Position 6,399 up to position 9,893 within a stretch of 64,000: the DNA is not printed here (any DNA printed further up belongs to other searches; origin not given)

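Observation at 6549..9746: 1065-aa ankyrin-repeat protein with Pro/Ser/Thr-rich C-terminal third: candidate translocated effector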

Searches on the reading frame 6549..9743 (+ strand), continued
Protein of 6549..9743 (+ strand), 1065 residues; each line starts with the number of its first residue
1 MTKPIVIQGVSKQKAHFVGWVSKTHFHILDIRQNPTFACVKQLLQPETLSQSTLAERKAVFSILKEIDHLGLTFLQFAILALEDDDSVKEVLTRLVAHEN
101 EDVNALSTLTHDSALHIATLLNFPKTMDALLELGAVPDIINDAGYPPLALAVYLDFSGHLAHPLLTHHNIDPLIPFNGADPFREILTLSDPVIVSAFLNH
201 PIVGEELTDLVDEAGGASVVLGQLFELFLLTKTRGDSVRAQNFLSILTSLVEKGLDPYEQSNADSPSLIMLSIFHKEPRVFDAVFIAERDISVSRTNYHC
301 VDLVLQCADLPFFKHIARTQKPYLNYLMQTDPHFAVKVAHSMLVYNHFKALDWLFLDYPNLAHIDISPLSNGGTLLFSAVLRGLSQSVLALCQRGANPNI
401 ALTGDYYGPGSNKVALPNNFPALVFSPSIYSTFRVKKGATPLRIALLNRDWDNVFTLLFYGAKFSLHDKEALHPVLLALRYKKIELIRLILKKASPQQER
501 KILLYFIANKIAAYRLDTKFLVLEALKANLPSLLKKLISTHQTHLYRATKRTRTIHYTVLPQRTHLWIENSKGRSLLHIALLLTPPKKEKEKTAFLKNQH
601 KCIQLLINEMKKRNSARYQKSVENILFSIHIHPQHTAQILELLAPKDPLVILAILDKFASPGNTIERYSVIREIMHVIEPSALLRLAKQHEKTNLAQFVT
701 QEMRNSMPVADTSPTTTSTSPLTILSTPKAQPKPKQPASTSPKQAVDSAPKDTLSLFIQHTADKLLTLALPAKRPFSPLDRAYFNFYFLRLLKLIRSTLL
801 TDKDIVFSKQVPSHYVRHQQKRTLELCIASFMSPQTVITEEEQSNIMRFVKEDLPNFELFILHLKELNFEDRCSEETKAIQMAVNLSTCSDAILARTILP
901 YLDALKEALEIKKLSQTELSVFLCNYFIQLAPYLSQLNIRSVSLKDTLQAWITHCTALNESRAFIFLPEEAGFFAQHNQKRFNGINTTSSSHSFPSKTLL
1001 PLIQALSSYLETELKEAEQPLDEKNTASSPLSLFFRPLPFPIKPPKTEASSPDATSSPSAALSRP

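Call 28: search_solved_structures(query=window:6549-9743:+, max_evalue=1, show_alignments=2)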
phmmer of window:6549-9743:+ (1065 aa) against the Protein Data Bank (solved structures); distinct sequences matched with E-value up to 1: 172 (the best 60 are shown).
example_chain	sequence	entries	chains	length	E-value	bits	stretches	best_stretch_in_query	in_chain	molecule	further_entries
4rlv_A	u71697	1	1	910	2e-12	49.4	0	434-494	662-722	Ankyrin-1, Ankyrin-2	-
5y4d_A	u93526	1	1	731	4e-11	45.2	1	434-494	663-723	Ankyrin-1,Ankyrin-2,Ankyrin-2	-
7tw3_G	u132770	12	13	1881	5.5e-09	38.1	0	111-160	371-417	Ankyrin-1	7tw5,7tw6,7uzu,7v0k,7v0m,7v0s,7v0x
5y4f_A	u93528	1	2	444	1.3e-07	33.5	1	434-494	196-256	Ankyrin-2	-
1n0r_A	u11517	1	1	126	7.2e-06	27.8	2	435-492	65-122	4 ankyrin repeats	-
4qfv_A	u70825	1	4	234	8.1e-06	27.6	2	436-495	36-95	ANK-N5C-281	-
6mol_A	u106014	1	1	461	1.2e-05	27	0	438-494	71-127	Monoextended DARPin R12 (M_R12)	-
1n11_A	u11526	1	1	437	6e-05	24.7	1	372-494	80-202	Ankyrin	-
7pty_A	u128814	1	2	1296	6.9e-05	24.5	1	93-184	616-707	Delta-latroinsectotoxin-Lt1a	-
5mlb_B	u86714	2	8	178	0.00047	21.7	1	438-495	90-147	DARPin K27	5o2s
8aiw_A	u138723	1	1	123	0.00047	21.7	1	87-183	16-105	Designed Ankyrin Repeat Protein K5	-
1nfi_E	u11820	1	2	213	0.00066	21.3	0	73-152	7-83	I-KAPPA-B-ALPHA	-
1ikn_D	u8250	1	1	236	0.00069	21.2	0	71-152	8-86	PROTEIN (I-KAPPA-B-ALPHA)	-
8ak1_A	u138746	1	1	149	0.00076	21.1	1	71-182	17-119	Designed Ankyrin Repeat Protein K2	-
5mak_A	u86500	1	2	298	0.0013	20.3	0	438-495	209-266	R7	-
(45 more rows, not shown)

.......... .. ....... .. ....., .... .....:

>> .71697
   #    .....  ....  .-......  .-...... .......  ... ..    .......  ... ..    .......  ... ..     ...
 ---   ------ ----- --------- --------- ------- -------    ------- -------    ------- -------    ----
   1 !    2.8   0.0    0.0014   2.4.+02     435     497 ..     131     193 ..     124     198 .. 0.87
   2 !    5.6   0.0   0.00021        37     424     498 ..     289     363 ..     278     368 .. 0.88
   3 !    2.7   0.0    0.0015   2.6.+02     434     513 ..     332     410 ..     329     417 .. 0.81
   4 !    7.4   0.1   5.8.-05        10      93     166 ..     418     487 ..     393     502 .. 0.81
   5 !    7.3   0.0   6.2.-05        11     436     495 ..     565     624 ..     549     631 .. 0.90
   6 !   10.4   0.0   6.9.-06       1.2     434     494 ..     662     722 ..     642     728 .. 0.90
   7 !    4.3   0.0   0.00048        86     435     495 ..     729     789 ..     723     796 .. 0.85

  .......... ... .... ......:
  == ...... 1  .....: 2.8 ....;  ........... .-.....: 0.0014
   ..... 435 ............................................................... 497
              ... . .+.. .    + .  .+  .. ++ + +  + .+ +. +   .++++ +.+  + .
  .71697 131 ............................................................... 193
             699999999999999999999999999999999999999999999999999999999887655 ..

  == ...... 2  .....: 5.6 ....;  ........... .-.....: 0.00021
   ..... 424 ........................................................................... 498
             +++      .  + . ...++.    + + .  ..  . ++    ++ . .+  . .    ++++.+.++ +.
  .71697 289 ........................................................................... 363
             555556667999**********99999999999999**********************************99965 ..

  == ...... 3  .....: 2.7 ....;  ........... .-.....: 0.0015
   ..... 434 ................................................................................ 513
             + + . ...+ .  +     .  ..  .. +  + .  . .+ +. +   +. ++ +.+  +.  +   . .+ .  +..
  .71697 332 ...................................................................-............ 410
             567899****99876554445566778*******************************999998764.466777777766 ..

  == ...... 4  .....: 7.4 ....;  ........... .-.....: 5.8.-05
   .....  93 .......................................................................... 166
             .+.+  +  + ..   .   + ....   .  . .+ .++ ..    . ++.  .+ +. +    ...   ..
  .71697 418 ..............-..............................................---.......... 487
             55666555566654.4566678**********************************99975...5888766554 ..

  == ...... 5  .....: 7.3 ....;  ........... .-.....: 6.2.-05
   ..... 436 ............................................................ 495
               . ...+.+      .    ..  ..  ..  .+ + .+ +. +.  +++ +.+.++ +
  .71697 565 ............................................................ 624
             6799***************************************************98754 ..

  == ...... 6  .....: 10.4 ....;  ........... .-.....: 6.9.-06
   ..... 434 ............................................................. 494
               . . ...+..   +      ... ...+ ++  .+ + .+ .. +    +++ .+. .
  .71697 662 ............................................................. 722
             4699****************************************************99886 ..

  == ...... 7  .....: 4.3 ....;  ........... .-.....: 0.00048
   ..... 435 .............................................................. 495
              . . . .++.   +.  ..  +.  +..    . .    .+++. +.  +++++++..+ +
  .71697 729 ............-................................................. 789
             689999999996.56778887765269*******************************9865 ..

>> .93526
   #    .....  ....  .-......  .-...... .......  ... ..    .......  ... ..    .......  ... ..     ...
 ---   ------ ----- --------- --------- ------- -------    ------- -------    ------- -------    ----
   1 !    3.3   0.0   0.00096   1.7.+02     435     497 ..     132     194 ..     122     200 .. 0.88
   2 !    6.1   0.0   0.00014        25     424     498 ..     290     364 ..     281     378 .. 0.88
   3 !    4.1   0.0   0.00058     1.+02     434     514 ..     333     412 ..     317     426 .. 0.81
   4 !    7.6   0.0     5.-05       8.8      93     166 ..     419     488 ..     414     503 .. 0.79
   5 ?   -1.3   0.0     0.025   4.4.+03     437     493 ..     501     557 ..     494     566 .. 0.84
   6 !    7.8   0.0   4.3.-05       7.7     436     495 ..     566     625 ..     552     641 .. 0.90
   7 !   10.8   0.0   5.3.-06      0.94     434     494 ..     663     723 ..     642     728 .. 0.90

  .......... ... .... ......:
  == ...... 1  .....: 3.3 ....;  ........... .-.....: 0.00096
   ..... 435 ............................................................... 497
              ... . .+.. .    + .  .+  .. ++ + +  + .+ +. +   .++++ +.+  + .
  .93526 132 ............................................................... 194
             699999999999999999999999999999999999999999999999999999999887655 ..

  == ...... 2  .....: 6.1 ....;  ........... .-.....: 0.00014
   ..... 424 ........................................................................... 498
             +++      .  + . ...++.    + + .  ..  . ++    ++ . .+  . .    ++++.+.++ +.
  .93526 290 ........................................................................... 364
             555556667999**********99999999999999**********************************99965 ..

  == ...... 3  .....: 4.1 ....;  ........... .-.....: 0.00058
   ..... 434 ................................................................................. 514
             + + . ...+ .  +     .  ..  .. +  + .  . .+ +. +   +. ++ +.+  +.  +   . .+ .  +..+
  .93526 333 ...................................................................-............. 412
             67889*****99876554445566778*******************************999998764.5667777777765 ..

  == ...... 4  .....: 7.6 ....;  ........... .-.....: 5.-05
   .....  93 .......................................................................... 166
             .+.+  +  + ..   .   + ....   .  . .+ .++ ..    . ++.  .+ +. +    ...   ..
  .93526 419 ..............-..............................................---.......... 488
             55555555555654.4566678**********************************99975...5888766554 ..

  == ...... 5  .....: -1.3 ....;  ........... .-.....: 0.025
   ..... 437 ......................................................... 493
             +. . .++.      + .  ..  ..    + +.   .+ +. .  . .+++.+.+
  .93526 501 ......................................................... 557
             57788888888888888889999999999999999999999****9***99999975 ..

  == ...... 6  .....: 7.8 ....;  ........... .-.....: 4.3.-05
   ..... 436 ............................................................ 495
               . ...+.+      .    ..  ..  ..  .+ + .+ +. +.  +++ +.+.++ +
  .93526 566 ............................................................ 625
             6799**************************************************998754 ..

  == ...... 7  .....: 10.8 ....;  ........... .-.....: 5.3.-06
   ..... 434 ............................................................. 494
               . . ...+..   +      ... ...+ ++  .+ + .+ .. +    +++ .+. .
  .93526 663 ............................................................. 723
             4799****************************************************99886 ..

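Call 29: search_protein_families(library=padloc, proteins=[window:6549-9743:+], max_evalue=0.01)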
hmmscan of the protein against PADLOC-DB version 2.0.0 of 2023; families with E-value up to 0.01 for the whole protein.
window:6549-9743:+ (1065 aa): 1 family
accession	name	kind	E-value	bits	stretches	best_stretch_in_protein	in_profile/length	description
PDLC04783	PDC-M72A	-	1.1e-08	32.8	1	370-497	228-355/392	-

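Call 30: search_protein_representatives(protein=window:6549-9743:+)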
Query: 1065 residues. Proteins with E-value up to 0.001 (for the whole library): 216; up to 1e-10: 14; up to 1e-30: 1. The best 150 are listed.
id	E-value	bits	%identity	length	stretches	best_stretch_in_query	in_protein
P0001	0.0e+00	2370.2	100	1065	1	1-1065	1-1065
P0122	4.3e-30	121.2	31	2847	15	370-475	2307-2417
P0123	4.4e-19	84.8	32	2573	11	359-494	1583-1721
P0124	1.4e-18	83.1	33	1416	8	90-181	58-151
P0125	4.6e-16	74.8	38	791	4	71-152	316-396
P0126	5.1e-16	74.6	33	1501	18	102-151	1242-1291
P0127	7.6e-16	74.1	32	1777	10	435-495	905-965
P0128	7.7e-15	70.7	32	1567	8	349-499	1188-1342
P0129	7.9e-15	70.7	32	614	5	369-496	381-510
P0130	1.2e-12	63.5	28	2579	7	365-581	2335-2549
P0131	1.2e-12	63.5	31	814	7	392-536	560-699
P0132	4.9e-12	61.5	30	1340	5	370-520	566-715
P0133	1.2e-11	60.2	30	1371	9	368-502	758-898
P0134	2.8e-11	59.0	30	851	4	93-194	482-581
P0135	1.7e-10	56.4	33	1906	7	436-492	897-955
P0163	2.1e-07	46.1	30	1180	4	96-154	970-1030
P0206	1.4e-05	40.1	31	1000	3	395-494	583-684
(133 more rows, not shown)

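Call 31: list_cluster_members(proteins=[P0001, P0005, P0004, P0006, P0015, P0016, P0050, P0063, P0069, P0083])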
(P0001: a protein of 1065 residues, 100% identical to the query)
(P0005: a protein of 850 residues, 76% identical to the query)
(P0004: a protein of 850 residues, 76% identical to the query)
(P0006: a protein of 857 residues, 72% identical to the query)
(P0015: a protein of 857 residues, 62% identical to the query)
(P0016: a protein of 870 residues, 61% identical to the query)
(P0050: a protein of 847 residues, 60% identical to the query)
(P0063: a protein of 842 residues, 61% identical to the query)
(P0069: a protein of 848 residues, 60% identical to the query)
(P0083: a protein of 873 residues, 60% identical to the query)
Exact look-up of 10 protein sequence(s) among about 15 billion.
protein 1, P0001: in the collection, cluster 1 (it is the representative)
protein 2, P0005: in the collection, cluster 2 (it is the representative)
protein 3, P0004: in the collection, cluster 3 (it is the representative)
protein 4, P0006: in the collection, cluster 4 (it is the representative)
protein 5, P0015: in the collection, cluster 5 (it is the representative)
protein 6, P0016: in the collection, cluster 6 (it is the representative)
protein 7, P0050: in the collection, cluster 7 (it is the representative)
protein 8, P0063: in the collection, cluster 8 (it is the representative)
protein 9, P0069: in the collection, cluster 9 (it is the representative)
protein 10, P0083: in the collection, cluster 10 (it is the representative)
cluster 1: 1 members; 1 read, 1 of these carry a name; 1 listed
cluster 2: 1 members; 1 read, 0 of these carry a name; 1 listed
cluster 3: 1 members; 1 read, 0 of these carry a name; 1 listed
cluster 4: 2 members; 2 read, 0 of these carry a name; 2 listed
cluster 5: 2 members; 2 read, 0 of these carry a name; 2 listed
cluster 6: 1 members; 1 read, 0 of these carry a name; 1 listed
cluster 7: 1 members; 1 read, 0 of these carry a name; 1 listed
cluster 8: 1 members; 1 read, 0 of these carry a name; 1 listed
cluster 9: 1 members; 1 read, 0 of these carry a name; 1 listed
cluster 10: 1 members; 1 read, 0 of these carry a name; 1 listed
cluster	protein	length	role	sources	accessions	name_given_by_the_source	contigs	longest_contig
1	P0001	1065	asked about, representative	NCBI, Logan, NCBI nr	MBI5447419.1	MAG: hypothetical protein HY939_01655 [Gammaproteobacteria bacterium] | hypothetical protein [Gammaproteobacteria bacterium]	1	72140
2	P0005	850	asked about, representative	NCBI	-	-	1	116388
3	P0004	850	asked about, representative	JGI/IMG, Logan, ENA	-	-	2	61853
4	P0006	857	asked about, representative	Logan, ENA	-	-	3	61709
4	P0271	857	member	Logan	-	-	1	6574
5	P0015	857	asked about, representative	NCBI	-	-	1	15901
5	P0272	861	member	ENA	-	-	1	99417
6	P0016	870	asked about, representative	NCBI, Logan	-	-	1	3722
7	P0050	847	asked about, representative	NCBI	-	-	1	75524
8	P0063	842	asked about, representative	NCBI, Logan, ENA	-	-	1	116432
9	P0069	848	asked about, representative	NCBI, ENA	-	-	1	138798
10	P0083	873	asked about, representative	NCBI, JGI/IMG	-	-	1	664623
